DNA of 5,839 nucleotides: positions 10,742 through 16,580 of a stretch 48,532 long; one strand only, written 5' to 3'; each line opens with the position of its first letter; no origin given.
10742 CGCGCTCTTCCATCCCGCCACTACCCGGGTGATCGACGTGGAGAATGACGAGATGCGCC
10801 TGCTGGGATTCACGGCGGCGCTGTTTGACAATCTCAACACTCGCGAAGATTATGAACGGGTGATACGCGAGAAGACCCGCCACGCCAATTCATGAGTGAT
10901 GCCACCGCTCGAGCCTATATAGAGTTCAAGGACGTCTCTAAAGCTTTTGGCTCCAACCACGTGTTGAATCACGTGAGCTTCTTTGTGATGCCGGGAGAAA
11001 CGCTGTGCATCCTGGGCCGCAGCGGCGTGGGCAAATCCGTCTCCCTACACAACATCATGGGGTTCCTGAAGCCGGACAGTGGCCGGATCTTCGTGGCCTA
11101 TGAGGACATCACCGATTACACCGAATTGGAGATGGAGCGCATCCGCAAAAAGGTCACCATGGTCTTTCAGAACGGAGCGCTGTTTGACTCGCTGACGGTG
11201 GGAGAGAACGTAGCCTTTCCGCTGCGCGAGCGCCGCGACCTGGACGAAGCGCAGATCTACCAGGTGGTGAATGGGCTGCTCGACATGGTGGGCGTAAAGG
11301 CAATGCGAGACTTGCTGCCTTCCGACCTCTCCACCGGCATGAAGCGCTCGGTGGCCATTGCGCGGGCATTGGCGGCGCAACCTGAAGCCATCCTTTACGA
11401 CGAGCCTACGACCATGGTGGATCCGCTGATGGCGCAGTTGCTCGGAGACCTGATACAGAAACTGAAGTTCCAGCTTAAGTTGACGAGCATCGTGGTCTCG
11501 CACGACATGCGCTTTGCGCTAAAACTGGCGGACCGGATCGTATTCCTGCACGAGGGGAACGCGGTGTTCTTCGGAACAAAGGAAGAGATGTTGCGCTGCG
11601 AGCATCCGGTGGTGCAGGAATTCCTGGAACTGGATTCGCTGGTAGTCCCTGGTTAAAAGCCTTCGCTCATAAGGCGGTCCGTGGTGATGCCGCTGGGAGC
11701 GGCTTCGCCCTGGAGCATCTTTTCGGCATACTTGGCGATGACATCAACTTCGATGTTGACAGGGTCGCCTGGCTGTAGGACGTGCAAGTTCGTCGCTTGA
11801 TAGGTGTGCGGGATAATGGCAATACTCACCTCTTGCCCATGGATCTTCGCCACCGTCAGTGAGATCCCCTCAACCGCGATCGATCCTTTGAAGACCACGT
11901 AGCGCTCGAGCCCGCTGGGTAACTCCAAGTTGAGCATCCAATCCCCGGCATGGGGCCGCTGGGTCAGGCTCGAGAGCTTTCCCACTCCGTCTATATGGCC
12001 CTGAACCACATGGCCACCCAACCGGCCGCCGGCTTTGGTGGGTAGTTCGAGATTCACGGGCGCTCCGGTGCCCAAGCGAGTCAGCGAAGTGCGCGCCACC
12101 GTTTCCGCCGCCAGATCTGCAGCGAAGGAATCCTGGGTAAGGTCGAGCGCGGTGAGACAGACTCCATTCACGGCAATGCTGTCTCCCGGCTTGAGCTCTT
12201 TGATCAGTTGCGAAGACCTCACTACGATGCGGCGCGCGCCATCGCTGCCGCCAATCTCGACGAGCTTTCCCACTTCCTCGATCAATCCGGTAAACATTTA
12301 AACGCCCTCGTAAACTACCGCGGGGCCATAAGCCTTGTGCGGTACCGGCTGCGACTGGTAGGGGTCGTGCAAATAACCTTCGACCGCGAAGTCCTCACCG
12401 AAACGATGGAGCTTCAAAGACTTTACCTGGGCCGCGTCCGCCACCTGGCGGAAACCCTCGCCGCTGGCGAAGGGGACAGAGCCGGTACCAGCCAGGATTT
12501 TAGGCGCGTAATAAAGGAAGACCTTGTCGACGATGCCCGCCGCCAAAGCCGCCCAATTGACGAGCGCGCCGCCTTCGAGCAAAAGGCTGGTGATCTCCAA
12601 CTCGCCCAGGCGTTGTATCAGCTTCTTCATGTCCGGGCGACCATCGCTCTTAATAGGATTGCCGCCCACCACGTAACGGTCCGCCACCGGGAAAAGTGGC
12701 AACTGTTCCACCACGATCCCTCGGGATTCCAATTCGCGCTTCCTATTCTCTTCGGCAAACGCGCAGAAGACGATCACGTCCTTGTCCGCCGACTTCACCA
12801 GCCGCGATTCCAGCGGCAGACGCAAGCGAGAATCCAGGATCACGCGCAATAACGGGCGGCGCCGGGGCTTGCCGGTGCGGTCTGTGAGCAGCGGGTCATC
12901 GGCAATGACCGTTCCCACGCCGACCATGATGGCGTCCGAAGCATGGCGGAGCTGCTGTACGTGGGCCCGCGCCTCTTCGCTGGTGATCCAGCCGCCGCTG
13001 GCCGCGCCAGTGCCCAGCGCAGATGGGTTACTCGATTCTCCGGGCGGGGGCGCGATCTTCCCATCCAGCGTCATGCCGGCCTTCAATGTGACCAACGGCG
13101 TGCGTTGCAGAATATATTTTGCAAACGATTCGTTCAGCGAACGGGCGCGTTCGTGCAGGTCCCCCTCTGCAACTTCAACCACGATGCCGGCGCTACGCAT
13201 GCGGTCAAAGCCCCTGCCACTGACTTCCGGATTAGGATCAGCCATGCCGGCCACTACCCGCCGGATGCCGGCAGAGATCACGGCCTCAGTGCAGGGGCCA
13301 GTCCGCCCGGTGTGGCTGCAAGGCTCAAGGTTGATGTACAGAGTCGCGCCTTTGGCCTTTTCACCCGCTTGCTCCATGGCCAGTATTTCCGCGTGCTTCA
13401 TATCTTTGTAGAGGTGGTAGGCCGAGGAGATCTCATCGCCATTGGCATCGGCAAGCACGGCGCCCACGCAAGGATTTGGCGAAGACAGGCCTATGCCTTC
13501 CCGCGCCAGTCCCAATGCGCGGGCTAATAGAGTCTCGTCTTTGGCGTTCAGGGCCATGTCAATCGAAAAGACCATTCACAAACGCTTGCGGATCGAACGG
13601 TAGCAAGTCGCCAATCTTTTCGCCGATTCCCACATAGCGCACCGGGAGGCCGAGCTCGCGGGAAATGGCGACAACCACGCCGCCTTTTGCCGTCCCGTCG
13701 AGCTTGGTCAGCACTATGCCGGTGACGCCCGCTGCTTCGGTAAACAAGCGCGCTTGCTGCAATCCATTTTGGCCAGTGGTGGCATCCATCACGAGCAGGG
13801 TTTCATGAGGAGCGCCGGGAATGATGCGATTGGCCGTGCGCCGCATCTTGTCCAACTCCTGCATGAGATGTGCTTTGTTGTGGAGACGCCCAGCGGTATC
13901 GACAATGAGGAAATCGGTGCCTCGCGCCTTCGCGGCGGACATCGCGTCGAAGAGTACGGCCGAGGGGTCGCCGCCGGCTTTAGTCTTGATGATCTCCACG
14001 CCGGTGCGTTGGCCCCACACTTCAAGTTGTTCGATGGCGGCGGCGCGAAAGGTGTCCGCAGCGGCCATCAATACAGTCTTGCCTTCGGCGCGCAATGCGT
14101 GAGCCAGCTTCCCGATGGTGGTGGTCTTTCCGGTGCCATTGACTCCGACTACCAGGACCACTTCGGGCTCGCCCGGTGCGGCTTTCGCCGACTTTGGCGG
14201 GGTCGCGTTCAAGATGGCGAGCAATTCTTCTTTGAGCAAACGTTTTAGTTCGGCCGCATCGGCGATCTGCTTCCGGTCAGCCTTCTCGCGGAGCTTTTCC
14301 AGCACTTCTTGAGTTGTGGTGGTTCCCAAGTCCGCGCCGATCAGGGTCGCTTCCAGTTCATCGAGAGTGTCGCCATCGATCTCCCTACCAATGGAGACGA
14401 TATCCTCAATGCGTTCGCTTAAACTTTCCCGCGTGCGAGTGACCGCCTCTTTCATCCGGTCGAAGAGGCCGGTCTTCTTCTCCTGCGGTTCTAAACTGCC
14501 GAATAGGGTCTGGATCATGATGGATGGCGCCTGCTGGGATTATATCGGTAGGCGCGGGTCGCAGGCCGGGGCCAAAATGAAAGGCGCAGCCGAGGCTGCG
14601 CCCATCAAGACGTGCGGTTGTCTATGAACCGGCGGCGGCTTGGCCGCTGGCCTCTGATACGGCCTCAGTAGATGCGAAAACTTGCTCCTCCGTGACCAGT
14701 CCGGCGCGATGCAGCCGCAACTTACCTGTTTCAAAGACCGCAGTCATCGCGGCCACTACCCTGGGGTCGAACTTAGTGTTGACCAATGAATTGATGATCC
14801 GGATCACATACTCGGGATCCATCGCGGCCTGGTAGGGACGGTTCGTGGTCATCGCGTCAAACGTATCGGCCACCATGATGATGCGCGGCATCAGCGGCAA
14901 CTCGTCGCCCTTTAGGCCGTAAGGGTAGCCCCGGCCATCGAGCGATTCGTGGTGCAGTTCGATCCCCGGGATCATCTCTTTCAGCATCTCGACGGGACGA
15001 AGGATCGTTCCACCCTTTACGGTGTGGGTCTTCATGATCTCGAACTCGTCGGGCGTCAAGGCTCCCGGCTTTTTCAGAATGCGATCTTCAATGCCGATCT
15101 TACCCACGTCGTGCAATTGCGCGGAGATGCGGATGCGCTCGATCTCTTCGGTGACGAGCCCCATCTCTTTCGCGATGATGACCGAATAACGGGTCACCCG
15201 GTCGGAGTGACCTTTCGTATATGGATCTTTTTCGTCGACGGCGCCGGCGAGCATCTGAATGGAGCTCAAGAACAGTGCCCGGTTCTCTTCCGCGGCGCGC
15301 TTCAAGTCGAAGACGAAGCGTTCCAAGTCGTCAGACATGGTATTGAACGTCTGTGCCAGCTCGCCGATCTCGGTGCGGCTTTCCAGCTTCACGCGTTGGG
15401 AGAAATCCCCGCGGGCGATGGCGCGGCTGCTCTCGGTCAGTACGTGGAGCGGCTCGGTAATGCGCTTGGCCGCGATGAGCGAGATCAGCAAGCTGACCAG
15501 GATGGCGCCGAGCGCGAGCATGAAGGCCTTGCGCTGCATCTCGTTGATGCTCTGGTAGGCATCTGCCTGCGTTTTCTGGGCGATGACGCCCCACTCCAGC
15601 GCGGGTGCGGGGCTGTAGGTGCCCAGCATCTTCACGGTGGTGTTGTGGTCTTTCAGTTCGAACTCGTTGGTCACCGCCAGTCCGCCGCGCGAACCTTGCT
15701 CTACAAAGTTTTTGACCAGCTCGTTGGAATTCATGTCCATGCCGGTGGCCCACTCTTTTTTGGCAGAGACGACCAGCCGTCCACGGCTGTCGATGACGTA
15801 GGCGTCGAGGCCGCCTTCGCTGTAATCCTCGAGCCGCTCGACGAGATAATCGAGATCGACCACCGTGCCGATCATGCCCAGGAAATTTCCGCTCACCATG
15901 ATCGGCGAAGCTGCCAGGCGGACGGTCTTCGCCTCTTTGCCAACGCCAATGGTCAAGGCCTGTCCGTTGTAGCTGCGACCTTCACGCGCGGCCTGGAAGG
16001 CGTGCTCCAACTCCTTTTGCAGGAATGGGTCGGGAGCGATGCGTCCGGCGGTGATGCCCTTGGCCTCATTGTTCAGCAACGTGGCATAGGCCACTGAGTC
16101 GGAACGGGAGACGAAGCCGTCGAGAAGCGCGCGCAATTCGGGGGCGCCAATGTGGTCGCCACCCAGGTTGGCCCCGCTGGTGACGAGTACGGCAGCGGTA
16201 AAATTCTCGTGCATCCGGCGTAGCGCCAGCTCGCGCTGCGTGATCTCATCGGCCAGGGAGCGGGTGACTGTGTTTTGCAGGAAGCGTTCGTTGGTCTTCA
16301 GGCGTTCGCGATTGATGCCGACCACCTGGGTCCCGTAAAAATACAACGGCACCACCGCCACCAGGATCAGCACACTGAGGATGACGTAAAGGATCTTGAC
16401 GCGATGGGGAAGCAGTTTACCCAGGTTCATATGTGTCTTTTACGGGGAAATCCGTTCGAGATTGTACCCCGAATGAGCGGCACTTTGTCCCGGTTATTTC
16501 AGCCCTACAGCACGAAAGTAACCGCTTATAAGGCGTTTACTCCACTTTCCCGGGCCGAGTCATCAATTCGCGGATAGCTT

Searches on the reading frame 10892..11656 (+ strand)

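Call 30: search_protein_families(library=pfam, proteins=[window:10892-11656:+], max_evalue=0.00001)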
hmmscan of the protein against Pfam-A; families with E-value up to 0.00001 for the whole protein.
window:10892-11656:+ (254 aa): 1 family
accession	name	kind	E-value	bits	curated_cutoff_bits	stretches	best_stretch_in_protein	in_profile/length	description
PF00005.33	ABC_tran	-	1.6e-28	100.4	25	1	25-174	1-137/137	ABC transporter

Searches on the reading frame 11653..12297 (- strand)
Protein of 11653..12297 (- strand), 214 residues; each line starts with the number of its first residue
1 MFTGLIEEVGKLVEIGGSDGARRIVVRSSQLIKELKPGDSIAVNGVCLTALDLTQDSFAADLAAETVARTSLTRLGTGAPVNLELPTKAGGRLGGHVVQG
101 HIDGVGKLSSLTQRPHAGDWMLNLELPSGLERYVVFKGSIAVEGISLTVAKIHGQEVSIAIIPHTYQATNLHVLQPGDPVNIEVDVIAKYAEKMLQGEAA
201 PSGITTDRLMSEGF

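Call 31: search_protein_families(library=pfam, proteins=[window:11653-12297:-], max_evalue=0.00001)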
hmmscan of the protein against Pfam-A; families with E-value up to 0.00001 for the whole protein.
window:11653-12297:- (214 aa): 1 family
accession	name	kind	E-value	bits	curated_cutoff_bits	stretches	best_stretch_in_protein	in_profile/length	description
PF00677.23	Lum_binding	-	1.6e-45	153.5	27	2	99-185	1-86/86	Lumazine binding domain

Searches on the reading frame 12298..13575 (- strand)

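Call 31: search_protein_families(library=pfam, proteins=[window:12298-13575:-], max_evalue=0.00001)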
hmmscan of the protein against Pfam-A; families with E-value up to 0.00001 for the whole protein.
window:12298-13575:- (425 aa): 3 families
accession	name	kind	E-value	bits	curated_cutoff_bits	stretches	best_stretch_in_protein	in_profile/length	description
PF01872.23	RibD_C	-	4.5e-43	147.8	24.1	1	160-397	1-196/197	RibD C-terminal domain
PF00383.29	dCMP_cyt_deam_1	-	5.5e-17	62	25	1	12-111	3-102/102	Cytidine and deoxycytidylate deaminase zinc-binding region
PF14437.12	MafB19-deam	-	1.5e-09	38.3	27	1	58-121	49-111/142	MafB19-like deaminase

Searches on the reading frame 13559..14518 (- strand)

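Call 31: search_protein_families(library=pfam, proteins=[window:13559-14518:-], max_evalue=0.00001)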
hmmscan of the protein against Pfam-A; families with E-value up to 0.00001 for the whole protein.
window:13559-14518:- (319 aa): 6 families
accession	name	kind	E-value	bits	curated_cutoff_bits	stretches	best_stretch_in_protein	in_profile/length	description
PF00448.28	SRP54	-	1.8e-76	256.6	22.7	1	118-318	1-195/196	SRP54-type protein, GTPase domain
PF02881.24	SRP54_N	-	6.6e-12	45.9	22.4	1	33-99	1-75/75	SRP54-type protein, helical bundle domain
PF13604.12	AAA_30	-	4.1e-07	30.4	27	1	118-215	17-103/191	AAA domain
PF13191.12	AAA_16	-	5.4e-07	30.7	32.6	1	113-208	19-104/167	AAA ATPase domain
PF25199.1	nSTAND_NTPase5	-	2.8e-06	27.7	34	0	111-166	34-91/145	Novel STAND NTPase 5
PF13401.12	AAA_22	-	3.9e-06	27.6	27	0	119-226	6-108/130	AAA domain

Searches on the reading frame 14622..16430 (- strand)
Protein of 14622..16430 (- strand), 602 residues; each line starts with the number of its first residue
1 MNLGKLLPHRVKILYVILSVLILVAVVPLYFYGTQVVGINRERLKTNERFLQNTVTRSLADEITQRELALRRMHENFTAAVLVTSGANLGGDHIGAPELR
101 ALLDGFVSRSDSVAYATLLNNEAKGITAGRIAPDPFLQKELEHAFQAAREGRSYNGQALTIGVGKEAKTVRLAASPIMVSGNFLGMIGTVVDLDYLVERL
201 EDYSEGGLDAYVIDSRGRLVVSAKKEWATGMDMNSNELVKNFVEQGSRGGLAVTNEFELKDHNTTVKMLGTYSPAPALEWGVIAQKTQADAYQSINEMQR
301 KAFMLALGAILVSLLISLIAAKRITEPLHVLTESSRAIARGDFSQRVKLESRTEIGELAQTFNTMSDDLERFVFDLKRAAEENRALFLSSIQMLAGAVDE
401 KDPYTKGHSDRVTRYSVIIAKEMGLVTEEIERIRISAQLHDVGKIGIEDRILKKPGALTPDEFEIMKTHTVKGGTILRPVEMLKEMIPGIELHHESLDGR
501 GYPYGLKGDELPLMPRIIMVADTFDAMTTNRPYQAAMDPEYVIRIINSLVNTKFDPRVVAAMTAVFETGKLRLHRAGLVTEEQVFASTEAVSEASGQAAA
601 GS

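Call 31: search_protein_families(library=pfam, proteins=[window:14622-16430:-], max_evalue=0.00001)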
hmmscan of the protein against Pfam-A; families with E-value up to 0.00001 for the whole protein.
window:14622-16430:- (602 aa): 4 families
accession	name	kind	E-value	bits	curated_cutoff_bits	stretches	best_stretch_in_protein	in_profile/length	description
PF13487.12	HD_5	-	3.3e-32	112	27.2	1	394-558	3-170/170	HD domain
PF01966.28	HD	-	2.1e-17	63.9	22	1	407-527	3-116/116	HD domain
PF00672.30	HAMP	-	4.1e-16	59.5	25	1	320-370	2-52/53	HAMP domain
PF02743.24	dCache_1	-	1.6e-11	44.7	45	1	55-284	18-239/240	Cache domain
